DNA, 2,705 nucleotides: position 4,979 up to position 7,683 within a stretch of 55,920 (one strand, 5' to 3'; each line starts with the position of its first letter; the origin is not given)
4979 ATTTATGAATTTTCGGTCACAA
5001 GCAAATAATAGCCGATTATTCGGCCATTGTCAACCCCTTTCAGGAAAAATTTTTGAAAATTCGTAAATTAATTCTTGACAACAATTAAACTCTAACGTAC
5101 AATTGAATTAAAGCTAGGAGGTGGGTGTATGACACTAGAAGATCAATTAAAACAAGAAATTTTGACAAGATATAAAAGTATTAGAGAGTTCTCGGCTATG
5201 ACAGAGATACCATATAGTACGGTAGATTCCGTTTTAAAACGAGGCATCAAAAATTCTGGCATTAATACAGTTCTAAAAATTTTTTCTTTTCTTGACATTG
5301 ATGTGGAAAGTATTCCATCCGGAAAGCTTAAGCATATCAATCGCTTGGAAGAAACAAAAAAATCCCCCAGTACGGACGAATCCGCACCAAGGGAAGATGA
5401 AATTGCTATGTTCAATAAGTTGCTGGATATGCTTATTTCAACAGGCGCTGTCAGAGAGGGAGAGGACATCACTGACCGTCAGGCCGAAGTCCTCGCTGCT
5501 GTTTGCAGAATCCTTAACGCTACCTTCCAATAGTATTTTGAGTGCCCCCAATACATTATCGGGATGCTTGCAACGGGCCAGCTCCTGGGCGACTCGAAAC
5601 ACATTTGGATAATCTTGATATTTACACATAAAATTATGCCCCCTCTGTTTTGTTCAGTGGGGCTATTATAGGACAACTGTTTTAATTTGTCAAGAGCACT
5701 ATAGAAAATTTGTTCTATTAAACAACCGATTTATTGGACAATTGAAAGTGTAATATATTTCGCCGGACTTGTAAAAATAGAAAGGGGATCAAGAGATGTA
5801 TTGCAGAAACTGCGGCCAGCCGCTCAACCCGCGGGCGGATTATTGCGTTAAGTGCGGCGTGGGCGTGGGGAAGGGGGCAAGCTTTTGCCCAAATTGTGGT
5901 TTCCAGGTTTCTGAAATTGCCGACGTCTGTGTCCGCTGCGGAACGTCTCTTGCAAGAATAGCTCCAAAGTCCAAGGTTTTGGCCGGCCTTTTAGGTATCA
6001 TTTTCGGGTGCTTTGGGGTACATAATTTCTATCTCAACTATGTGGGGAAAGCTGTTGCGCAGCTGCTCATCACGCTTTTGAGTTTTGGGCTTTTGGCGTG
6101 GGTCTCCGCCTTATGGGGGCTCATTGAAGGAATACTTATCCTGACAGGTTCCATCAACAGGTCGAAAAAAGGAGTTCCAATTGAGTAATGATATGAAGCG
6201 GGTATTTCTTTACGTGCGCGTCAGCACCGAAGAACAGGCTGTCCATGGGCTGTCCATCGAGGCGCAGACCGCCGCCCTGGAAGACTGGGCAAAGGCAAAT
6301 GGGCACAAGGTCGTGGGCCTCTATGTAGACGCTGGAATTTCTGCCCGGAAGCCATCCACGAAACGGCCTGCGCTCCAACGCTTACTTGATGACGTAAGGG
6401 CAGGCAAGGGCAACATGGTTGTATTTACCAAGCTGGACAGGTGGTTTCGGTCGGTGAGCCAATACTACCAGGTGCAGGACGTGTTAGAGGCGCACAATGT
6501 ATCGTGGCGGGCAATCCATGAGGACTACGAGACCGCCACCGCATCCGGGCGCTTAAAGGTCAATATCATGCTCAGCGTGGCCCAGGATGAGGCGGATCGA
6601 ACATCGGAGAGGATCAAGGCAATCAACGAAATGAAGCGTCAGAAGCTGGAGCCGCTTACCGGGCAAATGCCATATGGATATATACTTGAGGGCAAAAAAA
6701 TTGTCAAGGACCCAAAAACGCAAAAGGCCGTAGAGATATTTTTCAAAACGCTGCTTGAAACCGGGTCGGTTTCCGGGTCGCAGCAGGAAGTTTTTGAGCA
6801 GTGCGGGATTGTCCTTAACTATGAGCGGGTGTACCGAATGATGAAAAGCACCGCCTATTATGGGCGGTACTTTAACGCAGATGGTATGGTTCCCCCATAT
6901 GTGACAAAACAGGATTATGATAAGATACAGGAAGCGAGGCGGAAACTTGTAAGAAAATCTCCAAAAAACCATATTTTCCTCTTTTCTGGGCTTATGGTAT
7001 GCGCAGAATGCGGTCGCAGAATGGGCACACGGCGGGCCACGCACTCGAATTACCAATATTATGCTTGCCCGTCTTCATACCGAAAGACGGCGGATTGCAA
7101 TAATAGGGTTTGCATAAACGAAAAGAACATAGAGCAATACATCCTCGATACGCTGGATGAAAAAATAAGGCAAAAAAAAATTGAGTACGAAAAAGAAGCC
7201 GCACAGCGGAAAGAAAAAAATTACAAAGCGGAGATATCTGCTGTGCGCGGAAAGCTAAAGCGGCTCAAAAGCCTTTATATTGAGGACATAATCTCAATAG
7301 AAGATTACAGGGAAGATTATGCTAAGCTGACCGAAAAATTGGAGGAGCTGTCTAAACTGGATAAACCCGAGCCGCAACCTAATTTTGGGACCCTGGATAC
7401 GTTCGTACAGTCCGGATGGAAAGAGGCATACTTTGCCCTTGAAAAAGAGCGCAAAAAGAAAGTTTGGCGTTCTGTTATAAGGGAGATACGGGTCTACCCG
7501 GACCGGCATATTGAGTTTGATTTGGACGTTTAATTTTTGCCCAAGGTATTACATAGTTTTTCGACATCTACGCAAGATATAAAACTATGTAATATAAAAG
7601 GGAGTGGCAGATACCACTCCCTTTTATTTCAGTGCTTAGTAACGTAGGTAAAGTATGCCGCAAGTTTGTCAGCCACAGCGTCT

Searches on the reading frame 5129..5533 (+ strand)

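Call 5: search_protein_families(library=ncbifam, proteins=[window:5129-5533:+], max_evalue=1)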
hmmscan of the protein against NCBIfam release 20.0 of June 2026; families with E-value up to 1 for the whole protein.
window:5129-5533:+ (134 aa): 1 family
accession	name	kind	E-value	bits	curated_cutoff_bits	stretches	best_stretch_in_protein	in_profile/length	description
NF004114.0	PRK05605.1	equivalog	0.12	10.6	766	1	8-43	533-568/575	long-chain-fatty-acid--CoA ligase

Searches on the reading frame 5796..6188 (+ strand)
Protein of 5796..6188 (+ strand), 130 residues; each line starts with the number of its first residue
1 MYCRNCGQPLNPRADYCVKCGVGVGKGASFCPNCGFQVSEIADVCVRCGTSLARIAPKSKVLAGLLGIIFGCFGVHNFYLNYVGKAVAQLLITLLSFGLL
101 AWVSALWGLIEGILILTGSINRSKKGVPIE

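Call 5: search_protein_families(library=ncbifam, proteins=[window:5796-6188:+], max_evalue=1)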
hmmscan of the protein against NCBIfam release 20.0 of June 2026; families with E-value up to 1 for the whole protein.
window:5796-6188:+ (130 aa): 7 families
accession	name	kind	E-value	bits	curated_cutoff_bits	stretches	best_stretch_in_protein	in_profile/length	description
NF045510.1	4Cys_prefix_kin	domain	0.002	18.4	24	0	2-10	18-26/26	4-Cys prefix domain-containing protein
NF011149.0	PRK14559.1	equivalog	0.021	13.6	374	1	2-55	3-54/642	serine/threonine phosphatase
NF003161.0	PRK04136.1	equivalog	0.25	10.9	54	0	3-21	17-35/49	50S ribosomal protein L40e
NF049953.1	ribbon_DG_selen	exception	0.34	10.8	130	1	29-51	148-170/172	zinc ribbon-containing (seleno)protein DG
NF001605.0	PRK00398.1-2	equivalog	0.4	10.6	63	0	45-52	4-11/43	DNA-directed RNA polymerase subunit P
NF041909.1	HVO_2753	equivalog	0.55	10.1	80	0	13-41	8-39/59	HVO_2753 family zinc finger protein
NF008616.0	PRK11595.1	equivalog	0.76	9.2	304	1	2-49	7-55/227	DNA utilization protein GntX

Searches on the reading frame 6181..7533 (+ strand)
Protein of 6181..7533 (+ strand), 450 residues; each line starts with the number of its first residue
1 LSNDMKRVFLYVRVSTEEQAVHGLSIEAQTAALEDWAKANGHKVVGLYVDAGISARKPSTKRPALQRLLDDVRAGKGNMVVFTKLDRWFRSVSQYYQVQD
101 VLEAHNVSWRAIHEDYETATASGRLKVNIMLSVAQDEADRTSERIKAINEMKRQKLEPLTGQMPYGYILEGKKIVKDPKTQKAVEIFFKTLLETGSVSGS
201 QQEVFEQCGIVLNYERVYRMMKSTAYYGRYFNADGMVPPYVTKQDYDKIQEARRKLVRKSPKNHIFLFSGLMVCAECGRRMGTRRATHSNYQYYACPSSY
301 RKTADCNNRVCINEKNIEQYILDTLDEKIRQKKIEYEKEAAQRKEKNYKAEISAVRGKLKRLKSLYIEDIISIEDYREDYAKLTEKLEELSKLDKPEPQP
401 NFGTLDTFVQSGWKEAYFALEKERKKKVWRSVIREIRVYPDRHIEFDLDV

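Call 3: search_protein_families(library=pfam, proteins=[window:6181-7533:+], max_evalue=1)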
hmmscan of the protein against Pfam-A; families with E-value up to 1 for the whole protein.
window:6181-7533:+ (450 aa): 3 families
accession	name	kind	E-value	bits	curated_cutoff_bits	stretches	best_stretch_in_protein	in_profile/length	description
PF00239.26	Resolvase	-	2e-33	116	23.3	1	8-154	1-141/145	Resolvase, N terminal domain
PF13408.12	Zn_ribbon_recom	-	9.8e-14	51.9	25.3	1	267-325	1-57/58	Recombinase zinc beta ribbon domain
PF16854.11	VPS53_C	-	0.19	12.8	24.7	1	332-389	24-76/89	Vacuolar protein sorting-associated protein 53 C-terminus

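Call 4: search_protein_families(library=phrogs, proteins=[window:6181-7533:+], max_evalue=1)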
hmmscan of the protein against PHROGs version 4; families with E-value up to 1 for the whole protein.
window:6181-7533:+ (450 aa): 9 families
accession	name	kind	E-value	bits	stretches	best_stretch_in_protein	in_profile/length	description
phrog_95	-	integration and excision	9.8e-102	342.6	1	2-444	84-561/651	integrase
phrog_125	-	DNA, RNA and nucleotide metabolism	2.4e-30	106.9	1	3-156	17-154/254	DNA invertase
phrog_7701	-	DNA, RNA and nucleotide metabolism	1.8e-06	29.3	1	161-260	2-92/137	DNA invertase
phrog_6620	-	integration and excision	0.00011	22.8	1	3-109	53-150/201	transposase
phrog_16932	-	unknown function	0.013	15.4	1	266-311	392-437/480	-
phrog_20097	-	unknown function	0.22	12.5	1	313-350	16-57/59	-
phrog_26488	-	unknown function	0.53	11.5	1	266-303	16-53/104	-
phrog_6492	-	unknown function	0.61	11.7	0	320-364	6-53/85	-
phrog_23150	-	unknown function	0.92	10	1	267-384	61-168/217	-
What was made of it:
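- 6181..7533 (+): Large serine recombinase (integrase), convergent with the cassette. Context only, not part of the cassette. Pfam Resolvase E=2e-33 and Zn_ribbon_recom E=1e-13 (call 3). phrog_95 integrase E=1e-101 (call 4).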
